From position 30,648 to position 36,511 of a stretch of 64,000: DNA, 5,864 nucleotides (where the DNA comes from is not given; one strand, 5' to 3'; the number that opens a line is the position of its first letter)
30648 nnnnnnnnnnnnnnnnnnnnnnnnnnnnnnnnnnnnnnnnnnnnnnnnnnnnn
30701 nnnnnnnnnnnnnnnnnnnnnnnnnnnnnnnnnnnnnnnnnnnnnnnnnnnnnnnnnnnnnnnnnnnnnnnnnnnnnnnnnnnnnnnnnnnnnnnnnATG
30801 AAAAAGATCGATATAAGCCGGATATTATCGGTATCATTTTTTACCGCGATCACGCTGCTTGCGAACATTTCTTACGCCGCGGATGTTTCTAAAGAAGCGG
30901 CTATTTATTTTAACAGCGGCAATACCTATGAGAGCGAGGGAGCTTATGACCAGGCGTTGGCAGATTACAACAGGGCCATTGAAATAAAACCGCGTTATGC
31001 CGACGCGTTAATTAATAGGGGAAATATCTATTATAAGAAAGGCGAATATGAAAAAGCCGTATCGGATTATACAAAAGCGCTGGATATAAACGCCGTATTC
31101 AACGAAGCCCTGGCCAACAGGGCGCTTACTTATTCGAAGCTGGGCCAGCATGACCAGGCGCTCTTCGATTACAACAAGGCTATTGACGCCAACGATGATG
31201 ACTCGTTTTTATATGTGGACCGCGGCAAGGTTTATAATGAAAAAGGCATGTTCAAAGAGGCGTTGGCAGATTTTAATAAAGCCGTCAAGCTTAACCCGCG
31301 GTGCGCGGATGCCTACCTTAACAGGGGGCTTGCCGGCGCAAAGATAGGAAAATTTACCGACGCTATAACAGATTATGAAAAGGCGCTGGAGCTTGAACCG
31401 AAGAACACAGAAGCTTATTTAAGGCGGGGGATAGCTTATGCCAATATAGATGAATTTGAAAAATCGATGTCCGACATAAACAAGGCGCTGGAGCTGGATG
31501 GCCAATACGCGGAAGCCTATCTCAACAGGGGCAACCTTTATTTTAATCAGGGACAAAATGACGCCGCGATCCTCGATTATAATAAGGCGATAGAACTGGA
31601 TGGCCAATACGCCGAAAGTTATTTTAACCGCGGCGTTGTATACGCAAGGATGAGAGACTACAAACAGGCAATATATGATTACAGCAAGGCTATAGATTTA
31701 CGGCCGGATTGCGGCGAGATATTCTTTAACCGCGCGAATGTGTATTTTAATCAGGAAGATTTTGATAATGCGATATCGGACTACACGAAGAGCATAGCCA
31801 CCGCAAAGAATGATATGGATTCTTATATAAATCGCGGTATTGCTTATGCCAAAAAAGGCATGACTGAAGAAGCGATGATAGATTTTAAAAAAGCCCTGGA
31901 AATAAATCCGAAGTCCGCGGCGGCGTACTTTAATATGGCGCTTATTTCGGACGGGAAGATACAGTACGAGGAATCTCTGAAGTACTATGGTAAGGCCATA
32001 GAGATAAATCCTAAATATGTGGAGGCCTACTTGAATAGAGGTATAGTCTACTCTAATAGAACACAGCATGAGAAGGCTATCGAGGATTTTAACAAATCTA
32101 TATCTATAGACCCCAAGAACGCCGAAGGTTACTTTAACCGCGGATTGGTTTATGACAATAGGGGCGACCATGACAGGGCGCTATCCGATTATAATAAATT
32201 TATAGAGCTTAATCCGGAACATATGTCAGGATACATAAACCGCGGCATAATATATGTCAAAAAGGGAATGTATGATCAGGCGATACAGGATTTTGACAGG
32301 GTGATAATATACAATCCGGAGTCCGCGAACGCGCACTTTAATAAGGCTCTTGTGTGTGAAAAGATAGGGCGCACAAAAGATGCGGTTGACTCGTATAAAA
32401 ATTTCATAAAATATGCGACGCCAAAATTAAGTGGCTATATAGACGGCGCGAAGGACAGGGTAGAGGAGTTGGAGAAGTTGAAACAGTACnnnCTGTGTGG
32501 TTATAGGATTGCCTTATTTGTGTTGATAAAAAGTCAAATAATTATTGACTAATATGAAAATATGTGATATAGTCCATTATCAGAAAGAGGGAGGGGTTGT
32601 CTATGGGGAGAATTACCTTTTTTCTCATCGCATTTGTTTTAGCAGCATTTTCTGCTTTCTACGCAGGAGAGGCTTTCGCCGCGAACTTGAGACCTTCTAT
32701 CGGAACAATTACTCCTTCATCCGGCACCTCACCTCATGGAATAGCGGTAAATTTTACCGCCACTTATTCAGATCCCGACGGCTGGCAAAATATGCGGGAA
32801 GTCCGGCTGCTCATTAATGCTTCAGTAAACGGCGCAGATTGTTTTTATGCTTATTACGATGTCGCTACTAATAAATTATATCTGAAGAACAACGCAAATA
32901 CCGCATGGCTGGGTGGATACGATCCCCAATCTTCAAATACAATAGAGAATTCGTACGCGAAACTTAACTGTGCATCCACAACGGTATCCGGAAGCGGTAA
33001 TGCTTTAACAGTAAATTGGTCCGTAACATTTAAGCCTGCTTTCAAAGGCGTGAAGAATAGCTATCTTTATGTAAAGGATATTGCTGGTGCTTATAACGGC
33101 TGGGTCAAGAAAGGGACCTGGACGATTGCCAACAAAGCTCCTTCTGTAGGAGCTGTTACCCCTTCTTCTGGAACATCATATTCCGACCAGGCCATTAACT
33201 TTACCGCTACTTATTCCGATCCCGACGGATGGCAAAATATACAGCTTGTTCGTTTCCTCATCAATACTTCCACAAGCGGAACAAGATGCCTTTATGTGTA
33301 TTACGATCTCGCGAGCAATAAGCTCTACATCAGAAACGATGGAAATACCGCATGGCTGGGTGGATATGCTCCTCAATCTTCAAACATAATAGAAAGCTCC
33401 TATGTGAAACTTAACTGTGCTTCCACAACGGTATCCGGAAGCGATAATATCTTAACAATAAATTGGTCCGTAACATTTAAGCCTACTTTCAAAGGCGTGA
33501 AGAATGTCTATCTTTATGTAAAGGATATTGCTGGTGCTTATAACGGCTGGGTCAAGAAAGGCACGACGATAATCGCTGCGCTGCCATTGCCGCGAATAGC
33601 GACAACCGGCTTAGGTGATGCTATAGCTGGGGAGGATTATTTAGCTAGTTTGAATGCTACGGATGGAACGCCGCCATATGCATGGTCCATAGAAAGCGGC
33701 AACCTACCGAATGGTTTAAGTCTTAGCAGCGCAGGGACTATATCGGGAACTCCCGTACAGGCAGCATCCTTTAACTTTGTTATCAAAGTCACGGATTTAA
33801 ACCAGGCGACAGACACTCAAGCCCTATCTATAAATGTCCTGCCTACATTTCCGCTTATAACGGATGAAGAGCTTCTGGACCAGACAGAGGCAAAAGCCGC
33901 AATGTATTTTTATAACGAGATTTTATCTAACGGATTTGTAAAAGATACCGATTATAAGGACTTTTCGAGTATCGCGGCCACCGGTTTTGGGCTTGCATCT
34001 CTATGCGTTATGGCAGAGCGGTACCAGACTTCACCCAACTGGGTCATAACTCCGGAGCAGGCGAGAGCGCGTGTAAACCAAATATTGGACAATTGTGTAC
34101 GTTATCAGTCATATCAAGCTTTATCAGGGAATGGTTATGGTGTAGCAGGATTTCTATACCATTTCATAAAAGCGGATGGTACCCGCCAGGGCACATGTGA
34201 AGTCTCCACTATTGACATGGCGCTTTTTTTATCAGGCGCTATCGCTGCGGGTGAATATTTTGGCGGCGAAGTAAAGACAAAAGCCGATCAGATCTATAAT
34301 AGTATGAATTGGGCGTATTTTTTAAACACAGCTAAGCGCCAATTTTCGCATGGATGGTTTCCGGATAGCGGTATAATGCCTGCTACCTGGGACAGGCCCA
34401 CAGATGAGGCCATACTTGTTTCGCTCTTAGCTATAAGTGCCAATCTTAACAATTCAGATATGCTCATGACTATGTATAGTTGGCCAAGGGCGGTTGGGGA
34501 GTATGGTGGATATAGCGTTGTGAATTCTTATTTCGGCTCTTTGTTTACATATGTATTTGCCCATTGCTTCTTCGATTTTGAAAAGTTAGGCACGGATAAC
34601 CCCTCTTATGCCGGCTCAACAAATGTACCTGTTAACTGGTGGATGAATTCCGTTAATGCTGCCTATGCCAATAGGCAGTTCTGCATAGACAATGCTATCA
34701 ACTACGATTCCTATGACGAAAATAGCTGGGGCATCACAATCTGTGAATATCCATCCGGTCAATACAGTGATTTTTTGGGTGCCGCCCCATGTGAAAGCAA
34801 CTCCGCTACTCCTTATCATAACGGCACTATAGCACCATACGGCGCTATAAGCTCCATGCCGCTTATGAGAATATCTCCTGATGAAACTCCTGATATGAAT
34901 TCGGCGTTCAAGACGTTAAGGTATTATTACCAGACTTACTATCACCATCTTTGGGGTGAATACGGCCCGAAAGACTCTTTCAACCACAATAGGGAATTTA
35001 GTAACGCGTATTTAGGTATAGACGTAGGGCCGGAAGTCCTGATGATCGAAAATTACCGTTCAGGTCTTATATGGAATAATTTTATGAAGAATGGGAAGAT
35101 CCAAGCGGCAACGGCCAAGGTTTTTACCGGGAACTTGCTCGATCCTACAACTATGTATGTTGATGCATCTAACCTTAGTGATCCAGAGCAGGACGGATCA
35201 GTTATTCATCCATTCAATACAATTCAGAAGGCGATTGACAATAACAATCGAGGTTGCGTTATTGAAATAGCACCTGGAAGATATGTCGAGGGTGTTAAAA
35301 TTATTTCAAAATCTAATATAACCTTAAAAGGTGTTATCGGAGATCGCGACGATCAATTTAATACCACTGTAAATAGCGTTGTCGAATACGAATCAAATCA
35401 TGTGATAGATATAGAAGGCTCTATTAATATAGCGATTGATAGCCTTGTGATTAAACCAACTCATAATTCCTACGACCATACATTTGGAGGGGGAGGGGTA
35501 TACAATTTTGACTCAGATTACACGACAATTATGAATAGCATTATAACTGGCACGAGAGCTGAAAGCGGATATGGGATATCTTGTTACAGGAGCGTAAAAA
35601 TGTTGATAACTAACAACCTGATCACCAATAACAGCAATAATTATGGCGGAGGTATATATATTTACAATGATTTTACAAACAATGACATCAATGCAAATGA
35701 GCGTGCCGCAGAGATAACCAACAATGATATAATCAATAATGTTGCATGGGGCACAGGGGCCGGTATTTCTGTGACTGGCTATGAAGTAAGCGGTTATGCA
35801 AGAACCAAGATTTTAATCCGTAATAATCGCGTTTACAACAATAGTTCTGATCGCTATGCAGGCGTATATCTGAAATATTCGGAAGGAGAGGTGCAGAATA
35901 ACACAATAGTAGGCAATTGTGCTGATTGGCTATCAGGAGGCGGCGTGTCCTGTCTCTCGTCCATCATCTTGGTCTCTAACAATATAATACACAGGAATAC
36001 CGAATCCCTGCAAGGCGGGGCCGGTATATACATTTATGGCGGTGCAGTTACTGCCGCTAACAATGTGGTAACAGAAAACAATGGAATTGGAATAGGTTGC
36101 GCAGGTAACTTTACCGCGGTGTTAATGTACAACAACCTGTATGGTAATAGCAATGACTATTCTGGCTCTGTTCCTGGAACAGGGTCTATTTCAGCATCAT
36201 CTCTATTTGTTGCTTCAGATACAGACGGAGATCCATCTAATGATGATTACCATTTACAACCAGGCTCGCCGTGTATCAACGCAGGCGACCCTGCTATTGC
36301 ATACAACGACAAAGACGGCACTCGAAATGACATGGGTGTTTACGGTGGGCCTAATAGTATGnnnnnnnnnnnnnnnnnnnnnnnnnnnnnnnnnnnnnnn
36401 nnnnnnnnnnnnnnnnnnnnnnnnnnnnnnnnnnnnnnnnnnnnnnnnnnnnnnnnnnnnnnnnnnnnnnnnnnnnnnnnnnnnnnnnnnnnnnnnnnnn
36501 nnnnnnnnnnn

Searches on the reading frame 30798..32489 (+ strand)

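Call 66: search_protein_families(library=pfam, proteins=[window:30798-32489:+], max_evalue=0.0001)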
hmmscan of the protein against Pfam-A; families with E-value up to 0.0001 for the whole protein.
window:30798-32489:+ (564 aa): 30 families (the best 25 are shown)
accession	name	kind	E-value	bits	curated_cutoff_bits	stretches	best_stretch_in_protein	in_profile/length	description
PF00515.34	TPR_1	-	3e-127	410.2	27.8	12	68-98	1-31/34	Tetratricopeptide repeat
PF07719.23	TPR_2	-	6.1e-104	332.1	27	9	68-98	1-31/34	Tetratricopeptide repeat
PF13414.12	TPR_11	-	3.1e-99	324.9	26.8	11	245-285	1-41/42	TPR repeat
PF13181.12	TPR_8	-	1.4e-93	299.6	25.7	9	238-270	1-33/34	Tetratricopeptide repeat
PF13431.12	TPR_17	-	3.3e-84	270.7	24.4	6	396-429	1-34/34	Tetratricopeptide repeat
PF13432.12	TPR_16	-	1.6e-62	207.9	32.7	5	142-202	3-63/65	Tetratricopeptide repeat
PF13371.12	TPR_9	-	2.6e-53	178.3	35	5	418-474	5-61/73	Tetratricopeptide repeat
PF13424.12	TPR_12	-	1.6e-50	169.6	30.1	4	34-97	10-74/77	Tetratricopeptide repeat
PF13428.12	TPR_14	-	7.4e-40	131.7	23.5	0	171-211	2-42/44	Tetratricopeptide repeat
PF13174.12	TPR_6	-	5.1e-39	130.7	26.3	0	445-474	3-32/33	Tetratricopeptide repeat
PF14559.12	TPR_19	-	4.9e-35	120.1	25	1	47-88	4-45/68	Tetratricopeptide repeat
PF13374.12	TPR_10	-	1.5e-20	72.9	27.5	0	68-97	2-31/42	Tetratricopeptide repeat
PF13176.12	TPR_7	-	2e-20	71.5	27.9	0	70-97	1-28/36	Tetratricopeptide repeat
PF25575.1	TPR_BSK1_C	-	6.8e-20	71.6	42.2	1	313-378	49-115/118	Serine/threonine-protein kinase BSK1-like, TPR repeats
PF10516.15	SHNi-TPR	-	1.9e-19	69.3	21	0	184-199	15-30/38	SHNi-TPR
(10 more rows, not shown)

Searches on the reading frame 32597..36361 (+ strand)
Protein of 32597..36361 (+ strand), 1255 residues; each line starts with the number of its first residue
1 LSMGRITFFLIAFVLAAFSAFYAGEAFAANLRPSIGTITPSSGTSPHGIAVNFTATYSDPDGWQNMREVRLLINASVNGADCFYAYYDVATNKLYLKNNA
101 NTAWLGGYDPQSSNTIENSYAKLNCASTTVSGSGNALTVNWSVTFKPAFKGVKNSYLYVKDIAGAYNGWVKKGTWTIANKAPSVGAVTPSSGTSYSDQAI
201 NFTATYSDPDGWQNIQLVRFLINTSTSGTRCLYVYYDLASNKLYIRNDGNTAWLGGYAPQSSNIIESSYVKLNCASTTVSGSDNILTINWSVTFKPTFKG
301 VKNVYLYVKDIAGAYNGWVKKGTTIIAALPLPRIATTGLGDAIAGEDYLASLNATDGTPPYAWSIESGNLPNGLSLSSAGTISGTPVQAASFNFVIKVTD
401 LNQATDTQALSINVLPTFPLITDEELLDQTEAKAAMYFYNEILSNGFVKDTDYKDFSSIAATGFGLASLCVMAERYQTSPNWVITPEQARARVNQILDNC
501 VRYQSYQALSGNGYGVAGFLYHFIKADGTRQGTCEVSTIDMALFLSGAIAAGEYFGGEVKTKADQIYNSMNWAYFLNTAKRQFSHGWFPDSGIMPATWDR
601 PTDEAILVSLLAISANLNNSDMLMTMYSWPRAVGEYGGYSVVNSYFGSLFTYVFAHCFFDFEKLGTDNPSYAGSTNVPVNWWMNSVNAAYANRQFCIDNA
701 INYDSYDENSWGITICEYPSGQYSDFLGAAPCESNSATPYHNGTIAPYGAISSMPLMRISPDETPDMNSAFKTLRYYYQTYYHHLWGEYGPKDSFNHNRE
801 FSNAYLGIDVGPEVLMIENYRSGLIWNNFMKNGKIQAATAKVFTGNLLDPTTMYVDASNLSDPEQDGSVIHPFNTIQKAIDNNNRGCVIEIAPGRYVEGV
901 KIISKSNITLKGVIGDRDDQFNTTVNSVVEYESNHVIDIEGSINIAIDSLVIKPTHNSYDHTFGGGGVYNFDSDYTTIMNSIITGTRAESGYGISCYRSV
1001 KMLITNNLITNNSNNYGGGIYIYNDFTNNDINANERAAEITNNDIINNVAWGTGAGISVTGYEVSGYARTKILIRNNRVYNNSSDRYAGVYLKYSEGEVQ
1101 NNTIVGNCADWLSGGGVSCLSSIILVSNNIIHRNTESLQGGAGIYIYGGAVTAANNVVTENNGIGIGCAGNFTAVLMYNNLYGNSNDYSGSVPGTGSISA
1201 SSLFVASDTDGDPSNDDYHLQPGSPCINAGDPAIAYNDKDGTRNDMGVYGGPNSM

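Call 66: search_protein_families(library=pfam, proteins=[window:32597-36361:+], max_evalue=0.0001)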
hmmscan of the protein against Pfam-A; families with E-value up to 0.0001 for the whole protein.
window:32597-36361:+ (1255 aa): 2 families
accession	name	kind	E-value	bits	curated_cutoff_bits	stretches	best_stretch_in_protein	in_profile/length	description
PF10091.15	Glycoamylase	-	3.8e-40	138.2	27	1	603-832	8-220/221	Putative glucoamylase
PF05345.18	He_PIG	-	5.6e-12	46.4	24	1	343-414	14-95/96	Putative Ig domain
